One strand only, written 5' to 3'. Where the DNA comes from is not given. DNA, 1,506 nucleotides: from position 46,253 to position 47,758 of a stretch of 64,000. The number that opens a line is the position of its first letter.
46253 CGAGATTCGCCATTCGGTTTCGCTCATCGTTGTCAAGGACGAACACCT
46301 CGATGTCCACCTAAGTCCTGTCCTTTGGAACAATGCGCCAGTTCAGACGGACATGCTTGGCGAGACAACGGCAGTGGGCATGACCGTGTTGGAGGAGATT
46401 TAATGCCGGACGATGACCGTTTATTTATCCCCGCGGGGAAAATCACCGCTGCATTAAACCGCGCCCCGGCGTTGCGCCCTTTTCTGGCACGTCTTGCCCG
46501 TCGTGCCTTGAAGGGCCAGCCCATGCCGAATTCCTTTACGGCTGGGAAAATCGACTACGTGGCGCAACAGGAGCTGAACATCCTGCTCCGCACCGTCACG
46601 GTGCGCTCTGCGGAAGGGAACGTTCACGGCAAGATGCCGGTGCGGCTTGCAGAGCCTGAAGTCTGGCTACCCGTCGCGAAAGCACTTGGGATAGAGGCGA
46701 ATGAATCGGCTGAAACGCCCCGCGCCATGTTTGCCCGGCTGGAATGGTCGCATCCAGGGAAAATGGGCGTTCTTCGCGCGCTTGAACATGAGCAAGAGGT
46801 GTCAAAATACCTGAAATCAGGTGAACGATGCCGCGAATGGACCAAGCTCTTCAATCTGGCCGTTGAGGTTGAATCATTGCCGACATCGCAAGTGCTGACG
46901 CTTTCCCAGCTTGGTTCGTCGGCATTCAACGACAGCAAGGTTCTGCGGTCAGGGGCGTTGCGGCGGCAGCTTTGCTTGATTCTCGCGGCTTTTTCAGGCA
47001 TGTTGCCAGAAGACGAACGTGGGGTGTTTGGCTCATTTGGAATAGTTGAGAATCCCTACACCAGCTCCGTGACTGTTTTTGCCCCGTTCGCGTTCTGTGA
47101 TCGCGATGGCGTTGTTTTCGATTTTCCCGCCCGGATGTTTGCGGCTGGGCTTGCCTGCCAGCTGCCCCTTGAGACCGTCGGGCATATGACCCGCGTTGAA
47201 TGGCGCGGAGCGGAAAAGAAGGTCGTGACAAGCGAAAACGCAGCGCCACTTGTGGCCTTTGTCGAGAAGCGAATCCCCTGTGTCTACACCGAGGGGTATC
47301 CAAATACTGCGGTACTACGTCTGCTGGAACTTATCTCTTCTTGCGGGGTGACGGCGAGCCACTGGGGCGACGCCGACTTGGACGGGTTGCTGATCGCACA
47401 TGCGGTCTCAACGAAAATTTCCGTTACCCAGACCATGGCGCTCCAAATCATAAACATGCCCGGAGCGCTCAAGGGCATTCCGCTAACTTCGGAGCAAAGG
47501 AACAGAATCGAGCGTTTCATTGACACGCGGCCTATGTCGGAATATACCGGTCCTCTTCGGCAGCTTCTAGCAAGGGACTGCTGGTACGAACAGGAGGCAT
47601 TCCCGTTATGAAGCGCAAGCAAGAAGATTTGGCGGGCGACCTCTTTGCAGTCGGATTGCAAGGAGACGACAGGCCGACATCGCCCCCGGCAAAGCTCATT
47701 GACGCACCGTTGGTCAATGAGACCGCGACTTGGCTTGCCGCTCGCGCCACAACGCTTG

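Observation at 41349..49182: Five-gene Wadjet/Mks-type SMC operon carrying an extra NYN-LOTUS component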

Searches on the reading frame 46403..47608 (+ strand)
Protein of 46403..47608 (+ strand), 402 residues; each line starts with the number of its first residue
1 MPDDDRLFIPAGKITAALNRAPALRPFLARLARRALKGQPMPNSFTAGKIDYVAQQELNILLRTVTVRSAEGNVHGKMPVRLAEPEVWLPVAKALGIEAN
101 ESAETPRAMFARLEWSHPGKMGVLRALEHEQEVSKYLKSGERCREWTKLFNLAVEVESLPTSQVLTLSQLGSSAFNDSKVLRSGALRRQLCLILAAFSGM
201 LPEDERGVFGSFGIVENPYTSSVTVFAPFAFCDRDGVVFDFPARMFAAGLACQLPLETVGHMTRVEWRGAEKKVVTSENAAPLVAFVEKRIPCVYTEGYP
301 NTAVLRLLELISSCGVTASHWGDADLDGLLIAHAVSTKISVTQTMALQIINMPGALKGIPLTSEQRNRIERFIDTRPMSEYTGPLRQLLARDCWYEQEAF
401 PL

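Call 9: search_protein_families(library=pfam, proteins=[window:46403-47608:+], max_evalue=0.01)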
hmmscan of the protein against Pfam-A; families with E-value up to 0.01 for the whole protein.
window:46403-47608:+ (402 aa): 2 families
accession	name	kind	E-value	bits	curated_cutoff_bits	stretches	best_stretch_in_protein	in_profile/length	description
PF09664.16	DUF2399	-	1.8e-07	31.5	23.4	1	261-341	7-93/152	Protein of unknown function C-terminus (DUF2399)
PF09983.15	JetD_C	-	0.0001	22.2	22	1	271-339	40-107/179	Wadjet protein JetD, C-terminal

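Call 10: search_protein_families(library=padloc, proteins=[window:46403-47608:+], max_evalue=0.01)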
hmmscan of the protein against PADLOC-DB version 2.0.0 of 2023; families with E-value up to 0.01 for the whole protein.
window:46403-47608:+ (402 aa): 7 families
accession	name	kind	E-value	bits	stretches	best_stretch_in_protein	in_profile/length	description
PDLC00533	JetD1|JetD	-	8.4e-19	65.8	1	123-400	132-405/409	DUF2220; DUF3322; DUF2399 domain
PDLC00557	JetD2|JetD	-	2.1e-15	55.1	1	143-340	153-353/423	DUF2220; DUF3322; DUF2399 domain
PDLC00556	JetD2|JetD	-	3.2e-13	47.6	1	203-337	223-356/430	DUF2220; DUF3322; DUF2399 domain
PDLC00526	JetD1|JetD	-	1.4e-07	29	1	173-399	175-397/407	DUF2220; DUF3322; DUF2399 domain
PDLC00521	JetD1|JetD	-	6e-07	27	1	264-342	244-330/395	DUF2220; DUF3322; DUF2399 domain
PDLC00529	JetD1|JetD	-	7.5e-06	23.3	1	142-372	139-363/394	DUF2220; DUF3322; DUF2399 domain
PDLC00528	JetD1|JetD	-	0.0072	13.5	0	293-331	293-334/418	DUF2220; DUF3322; DUF2399 domain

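Call 11: search_protein_families(library=ncbifam, proteins=[window:46403-47608:+], max_evalue=0.01)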
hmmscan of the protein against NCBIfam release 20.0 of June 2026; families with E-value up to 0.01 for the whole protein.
window:46403-47608:+ (402 aa): 1 family
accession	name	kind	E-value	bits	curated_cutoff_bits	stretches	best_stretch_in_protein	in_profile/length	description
TIGR02679.1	TIGR02679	hypoth_equivalog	5.4e-10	38.9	196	1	206-340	185-320/382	TIGR02679 family protein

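Call 20: find_homologous_proteins(query=window:46403-47608:+, max_evalue=0.00001)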
Query window:46403-47608:+ (402 aa): 408 proteins with E <= 0.00001 among 8000 candidates; the best 120 are listed.
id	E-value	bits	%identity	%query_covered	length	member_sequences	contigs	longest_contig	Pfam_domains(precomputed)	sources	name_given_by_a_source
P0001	9.7e-268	905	100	100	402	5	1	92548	PF09664.17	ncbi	-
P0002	1.1e-113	398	48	97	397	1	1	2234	PF09664.17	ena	-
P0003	2.9e-112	394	49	97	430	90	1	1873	-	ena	-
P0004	6.2e-112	392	51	96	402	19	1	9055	PF09664.17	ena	-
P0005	1.8e-111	391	48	97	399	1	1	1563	-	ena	-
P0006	6.9e-111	389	49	97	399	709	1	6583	-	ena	-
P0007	7.5e-111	389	48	97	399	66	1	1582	-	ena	-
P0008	1.6e-110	388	48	97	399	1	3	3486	-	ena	-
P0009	2.7e-110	387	48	99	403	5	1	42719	PF09664.17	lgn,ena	-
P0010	2.5e-109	384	49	99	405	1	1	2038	-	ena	-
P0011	1.5e-108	381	47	97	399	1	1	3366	PF09664.17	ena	-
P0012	2.8e-108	380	48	97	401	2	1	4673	PF09664.17,PF09983.16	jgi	-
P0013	4.9e-106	373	48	97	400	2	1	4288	PF09983.16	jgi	-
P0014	5.8e-106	373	46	98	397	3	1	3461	-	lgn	-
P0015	9.4e-106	372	47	97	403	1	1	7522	-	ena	-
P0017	6.1e-104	366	48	99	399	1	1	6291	PF09664.17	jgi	-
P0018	9.1e-104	366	48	97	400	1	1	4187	PF09664.17,PF09983.16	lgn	-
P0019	1.0e-103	365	48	95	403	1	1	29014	PF09664.17,PF09983.16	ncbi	-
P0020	9.2e-103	362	48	94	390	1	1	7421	PF09664.17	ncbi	-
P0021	3.2e-102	360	47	99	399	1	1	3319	PF09664.17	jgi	-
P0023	1.2e-101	359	47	96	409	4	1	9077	PF09664.17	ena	-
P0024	7.4e-101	356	46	96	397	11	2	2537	PF09664.17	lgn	-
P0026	1.5e-99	352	47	96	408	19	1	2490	PF09664.17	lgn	-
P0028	4.0e-99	350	47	97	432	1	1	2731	PF09664.17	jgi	-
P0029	1.2e-98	349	45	95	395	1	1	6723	PF09664.17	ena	-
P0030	1.3e-98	349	44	97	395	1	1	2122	PF09664.17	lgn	-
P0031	1.3e-97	345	45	96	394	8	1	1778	PF09664.17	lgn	-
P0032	4.2e-97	344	46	97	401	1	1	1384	PF09664.17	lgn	-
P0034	5.5e-97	343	44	96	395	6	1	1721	PF09664.17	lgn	-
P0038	2.5e-96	341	43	98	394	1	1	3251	PF09664.17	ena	-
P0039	3.2e-96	341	44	96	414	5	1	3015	PF09664.17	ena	-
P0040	3.8e-96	340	45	95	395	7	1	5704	PF09664.17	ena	-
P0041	5.2e-96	340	46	97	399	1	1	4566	PF09664.17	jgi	-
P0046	6.1e-95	336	43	98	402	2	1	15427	PF09664.17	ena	-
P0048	6.9e-95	336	44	96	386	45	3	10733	PF09664.17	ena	-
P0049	7.6e-95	336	45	95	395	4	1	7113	PF09664.17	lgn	-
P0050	9.7e-95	336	45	96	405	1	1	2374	PF09664.17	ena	-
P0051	9.8e-95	336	44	95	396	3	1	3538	PF09664.17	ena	-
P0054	2.4e-94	335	44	98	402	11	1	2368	PF09664.17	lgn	-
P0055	2.4e-94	335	44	95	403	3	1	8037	PF09664.17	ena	-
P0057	5.7e-94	333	45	97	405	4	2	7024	PF09664.17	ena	-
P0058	8.6e-94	333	44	95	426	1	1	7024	PF09664.17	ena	-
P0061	2.7e-93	331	45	95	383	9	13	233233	PF09664.17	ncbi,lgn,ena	-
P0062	3.2e-93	331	46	97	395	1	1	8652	PF09664.17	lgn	-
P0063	4.5e-93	330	45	97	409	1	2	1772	PF09664.17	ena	-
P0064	6.2e-93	330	43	99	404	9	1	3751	PF09664.17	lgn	-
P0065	6.5e-93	330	45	96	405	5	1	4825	PF09664.17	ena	-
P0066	7.5e-93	330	45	97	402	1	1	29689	PF09664.17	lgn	-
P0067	8.4e-93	329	44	95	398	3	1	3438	PF09664.17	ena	-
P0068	8.8e-93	329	46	97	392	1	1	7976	PF09664.17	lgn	-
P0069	1.3e-92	329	45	96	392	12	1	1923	PF09664.17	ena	-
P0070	1.4e-92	329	43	98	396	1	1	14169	PF09664.17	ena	-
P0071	1.4e-92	329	45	96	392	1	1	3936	PF09664.17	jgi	-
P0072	1.6e-92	329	44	96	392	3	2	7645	PF09664.17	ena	-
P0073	2.1e-92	328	45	97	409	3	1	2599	PF09664.17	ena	-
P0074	2.8e-92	328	44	97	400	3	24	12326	PF09664.17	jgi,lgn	jgi:hypothetical protein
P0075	3.1e-92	328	44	97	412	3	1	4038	PF09664.17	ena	-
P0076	3.5e-92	327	44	95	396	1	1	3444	PF09664.17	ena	-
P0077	3.5e-92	327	44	95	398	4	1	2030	PF09664.17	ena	-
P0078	3.9e-92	327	43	95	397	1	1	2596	PF09664.17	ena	-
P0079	4.0e-92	327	44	95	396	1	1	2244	PF09664.17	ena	-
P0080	4.7e-92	327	43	95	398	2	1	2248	PF09664.17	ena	-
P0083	1.0e-91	326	43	98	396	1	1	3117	PF09664.17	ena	-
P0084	1.9e-91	325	44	97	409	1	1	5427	PF09664.17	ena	-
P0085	2.0e-91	325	44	95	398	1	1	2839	PF09664.17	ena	-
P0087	2.4e-91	325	43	98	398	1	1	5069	PF09664.17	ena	-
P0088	3.0e-91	324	44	97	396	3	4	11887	PF09664.17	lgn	-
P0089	3.3e-91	324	45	96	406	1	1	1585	PF09664.17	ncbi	-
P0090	3.9e-91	324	44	97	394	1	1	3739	PF09664.17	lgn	-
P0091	5.5e-91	323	43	95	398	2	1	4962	PF09664.17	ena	-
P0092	5.7e-91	323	43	95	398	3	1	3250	PF09664.17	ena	-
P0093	7.2e-91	323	43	98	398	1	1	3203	PF09664.17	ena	-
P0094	9.9e-91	323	43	95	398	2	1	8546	PF09664.17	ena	-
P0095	1.1e-90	322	44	95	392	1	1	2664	PF09664.17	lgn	-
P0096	1.2e-90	322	43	95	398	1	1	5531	PF09664.17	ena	-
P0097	1.3e-90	322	44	96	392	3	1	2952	PF09664.17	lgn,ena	-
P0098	2.0e-90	322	44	96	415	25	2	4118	PF09664.17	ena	-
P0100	3.1e-90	321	44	97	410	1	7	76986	PF09664.17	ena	-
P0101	3.2e-90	321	44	93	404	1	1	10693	PF09664.17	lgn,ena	-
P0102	3.7e-90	321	43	95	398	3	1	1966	PF09664.17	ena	-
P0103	5.1e-90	320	44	95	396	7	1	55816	PF09664.17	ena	-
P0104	5.2e-90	320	43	95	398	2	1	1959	PF09664.17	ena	-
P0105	5.3e-90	320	43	94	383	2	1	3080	PF09664.17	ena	-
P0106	6.7e-90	320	45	97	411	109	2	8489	PF09664.17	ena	-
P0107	9.1e-90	319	44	95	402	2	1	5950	PF09664.17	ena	-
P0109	1.7e-89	319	45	97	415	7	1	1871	PF09664.17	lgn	-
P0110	1.9e-89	318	42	98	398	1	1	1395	PF09664.17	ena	-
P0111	2.2e-89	318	44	97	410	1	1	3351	PF09664.17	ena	-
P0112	2.9e-89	318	44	97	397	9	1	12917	PF09664.17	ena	-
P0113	3.3e-89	318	43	95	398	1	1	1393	PF09664.17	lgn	-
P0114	4.4e-89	317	43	98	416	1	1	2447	PF09664.17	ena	-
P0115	5.4e-89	317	43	95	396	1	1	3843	PF09664.17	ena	-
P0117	8.3e-89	316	43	96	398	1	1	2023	PF09664.17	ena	-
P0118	1.3e-88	316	43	95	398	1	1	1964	PF09664.17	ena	-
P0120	1.4e-88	316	42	95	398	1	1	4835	PF09664.17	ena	-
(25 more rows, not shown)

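Call 22: find_related_loci(query=A1, collection=genome_contigs, flank=10000)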
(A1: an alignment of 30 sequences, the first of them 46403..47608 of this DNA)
Query A1 (402 aa) in genome_contigs; peptide patterns used: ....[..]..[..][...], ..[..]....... (x = any residue, [..] = any of these).
540 stretches matched a pattern; 59 encode a relative of the query (tblastn E <= 1e-3); 59 distinct loci.
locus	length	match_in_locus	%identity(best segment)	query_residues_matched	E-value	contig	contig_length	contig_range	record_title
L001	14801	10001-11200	50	4-402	3e-121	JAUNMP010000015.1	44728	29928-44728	MAG: bacterium isolate S32M_St_metabat_107 NODE_526_length_44728_cov_31.734426, whole genome shotgun sequence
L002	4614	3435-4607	49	14-402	6e-116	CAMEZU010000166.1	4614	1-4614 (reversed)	MAG: uncultured Verrucomicrobia bacterium isolate SRR11489758_bin.5_metaWRAP_v1.3_MAG genome assembly, contig: ERZ114667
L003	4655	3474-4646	48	14-402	1e-115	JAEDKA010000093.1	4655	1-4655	MAG: Kiritimatiellae bacterium isolate MAG202 NODE_16880_length_4655_cov_18.821087, whole genome shotgun sequence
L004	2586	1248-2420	49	14-402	7e-120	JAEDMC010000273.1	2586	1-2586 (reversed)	MAG: Kiritimatiellae bacterium isolate MAG256 NODE_48584_length_2586_cov_8.128013, whole genome shotgun sequence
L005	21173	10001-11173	48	14-402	4e-114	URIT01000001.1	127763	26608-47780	uncultured bacterium isolate UMGS1035 genome assembly, contig: NODE_84_length_127763_cov_35.363023, whole genome shotgun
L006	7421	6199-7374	48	13-401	6e-109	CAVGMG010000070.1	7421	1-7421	Alistipes onderdonkii isolate H07668-L1_cleanbin_000053 genome assembly, contig: Spades_H07668-L1_contig_5062, whole gen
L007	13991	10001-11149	48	21-402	5e-109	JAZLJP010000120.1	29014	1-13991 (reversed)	MAG: Kiritimatiellia bacterium isolate T1900044962_TA20190024.MAGScoT_cleanbin_000032 SGB_3965_k141_201611, whole genome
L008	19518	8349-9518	47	16-402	6e-106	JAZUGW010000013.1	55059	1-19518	MAG: Kiritimatiellia bacterium isolate T1900045282_TH20190052.MAGScoT_cleanbin_000029 SGB_5952_k141_89500, whole genome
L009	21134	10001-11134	47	24-400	5e-104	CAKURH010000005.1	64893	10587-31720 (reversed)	MAG: uncultured Kiritimatiellaeota bacterium isolate REFINED_METABAT215_TOP10_CONTIGS_1500_ASSEMBLY_K77_MERGED__Hadza_Ph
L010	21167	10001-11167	45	14-402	5e-103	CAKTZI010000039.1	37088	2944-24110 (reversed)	MAG: uncultured Kiritimatiellaeota bacterium isolate REFINED_METABAT215_TOP10_CONTIGS_1500_ASSEMBLY_K77_MERGED__Hadza_Mo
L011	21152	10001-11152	44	18-402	4e-101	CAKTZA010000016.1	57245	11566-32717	MAG: uncultured Kiritimatiellaeota bacterium isolate REFINED_METABAT215_TOP10_CONTIGS_1500_ASSEMBLY_K77_MERGED__Hadza_Ph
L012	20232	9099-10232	44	24-402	3e-98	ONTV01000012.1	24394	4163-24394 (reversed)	uncultured Lentisphaerae bacterium isolate RUG632 genome assembly, contig: scaffold_1631, whole genome shotgun sequence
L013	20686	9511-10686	44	11-402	4e-98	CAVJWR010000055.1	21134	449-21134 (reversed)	Limosilactobacillus gorillae isolate H07618-L1_cleanbin_000041 genome assembly, contig: Spades_H07618-L1_contig_1932, wh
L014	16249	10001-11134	45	24-402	1e-96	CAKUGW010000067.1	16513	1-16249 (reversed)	MAG: uncultured Kiritimatiellaeota bacterium isolate REFINED_METABAT215_TOP10_CONTIGS_1500_ASSEMBLY_K77_MERGED__Nepal_Mo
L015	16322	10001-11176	44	14-400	2e-96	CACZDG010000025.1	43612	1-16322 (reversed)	uncultured bacterium isolate RUG12514 genome assembly, contig: RUG12514_asm_25, whole genome shotgun sequence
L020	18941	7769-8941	40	13-400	3e-79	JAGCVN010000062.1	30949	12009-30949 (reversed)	MAG: Kiritimatiellae bacterium isolate RGIG10161 Yak_Rumen-4__c820303, whole genome shotgun sequence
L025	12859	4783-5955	38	13-400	8e-77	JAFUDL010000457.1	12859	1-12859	MAG: Kiritimatiellae bacterium isolate RGIG4394 Roe_deer_Omasum-1__c288331, whole genome shotgun sequence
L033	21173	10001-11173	38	13-400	1e-71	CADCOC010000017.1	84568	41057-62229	uncultured bacterium isolate RUG14821 genome assembly, contig: RUG14821_asm_17, whole genome shotgun sequence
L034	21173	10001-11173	38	14-400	1e-70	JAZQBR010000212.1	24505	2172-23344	MAG: Kiritimatiellia bacterium isolate T1900044640_TS20190106.MAGScoT_cleanbin_000021 SGB_1239_k141_614844, whole genome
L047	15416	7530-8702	39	13-400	7e-79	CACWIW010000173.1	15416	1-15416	uncultured bacterium isolate RUG10619 genome assembly, contig: RUG10619_asm_173, whole genome shotgun sequence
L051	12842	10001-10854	50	118-402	5e-63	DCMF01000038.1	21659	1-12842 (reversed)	MAG TPA_asm: Verrucomicrobia bacterium UBA1629 UBA1629_contig_519, whole genome shotgun sequence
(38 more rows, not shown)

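Call 25: search_protein_families(library=pfam, proteins=[L001:3798-5264:+, L001:8840-9985:+, L020:2773-3999:+, L009:9340-9960:+, L011:8858-9748:+, L012:7993-9087:+, L015:9194-9859:+, L033:7393-8739:+, L047:6692-7480:+, L010:11210-12253:+], max_evalue=0.01)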
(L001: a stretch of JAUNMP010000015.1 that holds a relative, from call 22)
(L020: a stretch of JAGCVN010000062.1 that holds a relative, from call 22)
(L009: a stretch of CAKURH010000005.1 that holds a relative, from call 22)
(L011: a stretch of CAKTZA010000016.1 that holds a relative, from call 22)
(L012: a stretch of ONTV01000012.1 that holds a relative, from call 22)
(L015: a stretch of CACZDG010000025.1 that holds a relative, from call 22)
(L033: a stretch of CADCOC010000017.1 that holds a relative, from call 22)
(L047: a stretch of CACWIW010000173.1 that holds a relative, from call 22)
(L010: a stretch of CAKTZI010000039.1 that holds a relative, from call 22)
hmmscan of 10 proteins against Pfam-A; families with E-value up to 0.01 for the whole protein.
L001:3798-5264:+ (489 aa): 13 families
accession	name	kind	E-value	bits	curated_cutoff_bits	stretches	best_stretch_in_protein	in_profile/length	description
PF04326.19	SLFN_AlbA_2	-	1e-22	81.3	25.3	1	13-128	1-114/118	Schlafen, AlbA_2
PF13749.12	HATPase_c_4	-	4.4e-19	68.7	26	1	305-380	2-79/89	Putative ATP-dependent DNA helicase recG C-terminal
PF08279.18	HTH_11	-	4.1e-10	39.8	25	1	435-473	3-42/55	HTH domain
PF13412.12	HTH_24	-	2.7e-06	27.3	21.9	1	436-472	7-43/48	Winged helix-turn-helix DNA-binding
PF08220.18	HTH_DeoR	-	6.6e-06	26.2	21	1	435-479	3-47/57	DeoR-like helix-turn-helix domain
PF01047.28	MarR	-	1.6e-05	25.1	24.6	1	437-473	8-44/59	MarR family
PF13545.12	HTH_Crp_2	-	0.00018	21.8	27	1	446-480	22-56/70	Crp-like helix-turn-helix domain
PF13404.12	HTH_AsnC-type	-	0.00052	20.2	27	1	436-471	7-42/42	AsnC-type helix-turn-helix domain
PF13730.12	HTH_36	-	0.00088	19.5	25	1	448-473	27-52/55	Helix-turn-helix domain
PF25213.1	HVO_A0261_N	-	0.0019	18.5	35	0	447-481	25-59/86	HVO_A0261 N-terminal domain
PF08280.17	HTH_Mga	-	0.0041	17.5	23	1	436-471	9-44/59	M protein trans-acting positive regulator (MGA) HTH domain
PF09107.17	SelB-wing_3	-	0.0056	16.6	23.2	1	442-483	4-45/47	Elongation factor SelB, winged helix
PF13384.12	HTH_23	-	0.0059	16.8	24.6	0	437-470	10-41/50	Homeodomain-like domain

L001:8840-9985:+ (382 aa): 5 families
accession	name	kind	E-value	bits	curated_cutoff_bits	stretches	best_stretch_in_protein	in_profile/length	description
PF13635.12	DUF4143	-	8.9e-41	139.7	28.1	1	178-330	2-159/160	Domain of unknown function (DUF4143)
PF13173.12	AAA_14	-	9.2e-26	90.8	27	1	19-137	2-127/129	AAA domain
PF01637.24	ATPase_2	-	2.9e-05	24.4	33.2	1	18-47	19-52/225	ATPase domain predominantly from Archaea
PF13401.12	AAA_22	-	0.0016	19.2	27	0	21-57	7-47/130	AAA domain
PF00005.33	ABC_tran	-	0.0022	19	25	1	11-43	3-35/137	ABC transporter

L020:2773-3999:+ (409 aa): 2 families
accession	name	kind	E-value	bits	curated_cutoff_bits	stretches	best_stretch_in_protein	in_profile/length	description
PF10543.14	ORF6N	-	1.6e-31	108.9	27.8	1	120-202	3-86/86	ORF6N domain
PF13091.12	PLDc_2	-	0.0025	18.1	27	1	304-368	28-94/132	PLD-like domain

L009:9340-9960:+ (207 aa): 2 families
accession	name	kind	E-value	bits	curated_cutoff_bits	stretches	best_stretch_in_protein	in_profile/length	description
PF17761.7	DUF1016_N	-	1.5e-42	145.3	32.8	1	20-147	1-131/137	DUF1016 N-terminal domain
PF17762.8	HTH_ParB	-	0.0084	16.7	22.6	0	106-144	57-95/102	ParB HTH domain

L011:8858-9748:+ (297 aa): 1 family
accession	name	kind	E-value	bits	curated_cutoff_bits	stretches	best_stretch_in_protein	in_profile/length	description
PF08378.17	NERD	-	6.5e-05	23.8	22.1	1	177-242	11-72/111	Nuclease-related domain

L012:7993-9087:+ (365 aa): 3 families
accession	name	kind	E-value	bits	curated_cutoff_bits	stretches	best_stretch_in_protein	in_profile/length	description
PF06250.17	YhcG_C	-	4e-55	186.4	32.5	1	186-334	2-148/157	YhcG PDDEXK nuclease domain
PF17761.7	DUF1016_N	-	8.5e-45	152.7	32.8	1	26-159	1-137/137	DUF1016 N-terminal domain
PF17762.8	HTH_ParB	-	0.0015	19.1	22.6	1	112-153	57-98/102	ParB HTH domain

L015:9194-9859:+ (222 aa): 0 families

L033:7393-8739:+ (449 aa): 2 families
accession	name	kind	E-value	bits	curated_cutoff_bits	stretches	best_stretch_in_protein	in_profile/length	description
PF13635.12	DUF4143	-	1.4e-30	106.5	28.1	1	236-397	2-159/160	Domain of unknown function (DUF4143)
PF13173.12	AAA_14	-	3.5e-20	72.7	27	1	18-167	2-129/129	AAA domain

L047:6692-7480:+ (263 aa): 2 families
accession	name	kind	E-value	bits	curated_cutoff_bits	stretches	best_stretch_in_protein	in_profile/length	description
PF07929.16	PRiA4_ORF3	-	4.4e-24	85.6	26.6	1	17-170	5-152/173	Plasmid pRiA4b ORF-3-like protein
PF02810.21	SEC-C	-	8.7e-11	41.9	20.4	1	245-263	1-19/19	SEC-C motif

L010:11210-12253:+ (348 aa): 3 families
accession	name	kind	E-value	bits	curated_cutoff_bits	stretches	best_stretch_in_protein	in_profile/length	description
PF01936.24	NYN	-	2e-27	96.9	24.2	1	10-145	1-144/145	NYN domain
PF13453.11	Zn_ribbon_TFIIB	-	8.1e-12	44.8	22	2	222-263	2-39/41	Transcription factor zinc-finger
PF24042.1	DUF7351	-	0.0096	16.1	31.2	0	161-250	3-101/177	Domain of unknown function (DUF7351)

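Call 26: search_protein_families(library=pfam, proteins=[L034:511-1185:+, L034:1262-2242:+, L034:2315-3007:+, L034:3007-3684:+, L034:3605-5512:+, L034:5502-6362:+, L025:722-1642:+, L025:1575-3509:+, L025:3549-3929:+, L015:8659-9276:+], max_evalue=0.01)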
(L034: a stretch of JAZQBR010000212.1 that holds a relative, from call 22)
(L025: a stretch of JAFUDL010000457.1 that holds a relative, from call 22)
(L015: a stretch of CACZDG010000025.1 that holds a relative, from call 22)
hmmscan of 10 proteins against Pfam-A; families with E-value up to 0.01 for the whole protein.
L034:511-1185:+ (225 aa): 1 family
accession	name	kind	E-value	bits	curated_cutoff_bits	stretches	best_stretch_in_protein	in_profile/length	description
PF05635.17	23S_rRNA_IVP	-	3.1e-06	27.8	33.8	1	12-95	1-81/106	23S rRNA-intervening sequence protein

L034:1262-2242:+ (327 aa): 2 families
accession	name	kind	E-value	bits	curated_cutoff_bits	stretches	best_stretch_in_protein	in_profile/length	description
PF13310.11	Virulence_RhuM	-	5.4e-17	62.4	33.7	1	114-164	18-69/252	Virulence protein RhuM family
PF13091.12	PLDc_2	-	0.003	17.8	27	1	217-297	4-95/132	PLD-like domain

L034:2315-3007:+ (231 aa): 0 families

L034:3007-3684:+ (226 aa): 0 families

L034:3605-5512:+ (636 aa): 2 families
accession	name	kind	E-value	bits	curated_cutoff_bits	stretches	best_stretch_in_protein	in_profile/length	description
PF04434.22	SWIM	-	5.1e-06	26.3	19.6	1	85-115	2-36/38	SWIM zinc finger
PF13428.12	TPR_14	-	0.00098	20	23.5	0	188-221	3-36/44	Tetratricopeptide repeat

L034:5502-6362:+ (287 aa): 0 families

L025:722-1642:+ (307 aa): 1 family
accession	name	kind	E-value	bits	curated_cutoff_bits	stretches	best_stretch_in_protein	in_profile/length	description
PF10543.14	ORF6N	-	4.3e-28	97.9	27.8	1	27-110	2-86/86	ORF6N domain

L025:1575-3509:+ (645 aa): 2 families
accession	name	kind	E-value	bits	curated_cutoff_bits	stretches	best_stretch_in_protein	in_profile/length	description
PF03235.19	GmrSD_N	-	4.9e-34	118.6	33.2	1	53-301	9-198/199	GmrSD restriction endonuclease, N-terminal domain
PF07510.16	GmrSD_C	-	2.8e-12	47.2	23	1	493-631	8-132/138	GmrSD restriction endonucleases, C-terminal domain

L025:3549-3929:+ (127 aa): 0 families

L015:8659-9276:+ (206 aa): 1 family
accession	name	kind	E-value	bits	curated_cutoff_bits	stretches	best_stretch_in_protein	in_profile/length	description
PF18475.7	PIN7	-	4.4e-29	101.6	34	1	7-105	1-101/103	PIN domain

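Call 43: list_cluster_members(proteins=[P0001, P0121])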
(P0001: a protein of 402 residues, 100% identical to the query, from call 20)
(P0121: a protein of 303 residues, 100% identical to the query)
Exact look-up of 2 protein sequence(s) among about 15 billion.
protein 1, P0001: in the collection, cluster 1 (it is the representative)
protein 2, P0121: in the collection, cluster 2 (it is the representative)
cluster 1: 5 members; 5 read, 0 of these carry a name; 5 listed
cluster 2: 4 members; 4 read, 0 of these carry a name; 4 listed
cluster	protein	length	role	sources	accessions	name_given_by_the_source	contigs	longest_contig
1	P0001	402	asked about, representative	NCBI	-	-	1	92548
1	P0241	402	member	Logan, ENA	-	-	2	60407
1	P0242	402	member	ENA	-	-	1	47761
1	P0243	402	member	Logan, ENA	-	-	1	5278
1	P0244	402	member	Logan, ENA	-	-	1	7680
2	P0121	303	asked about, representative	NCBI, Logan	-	-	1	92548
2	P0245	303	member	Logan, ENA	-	-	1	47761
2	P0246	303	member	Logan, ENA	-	-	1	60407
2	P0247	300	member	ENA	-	-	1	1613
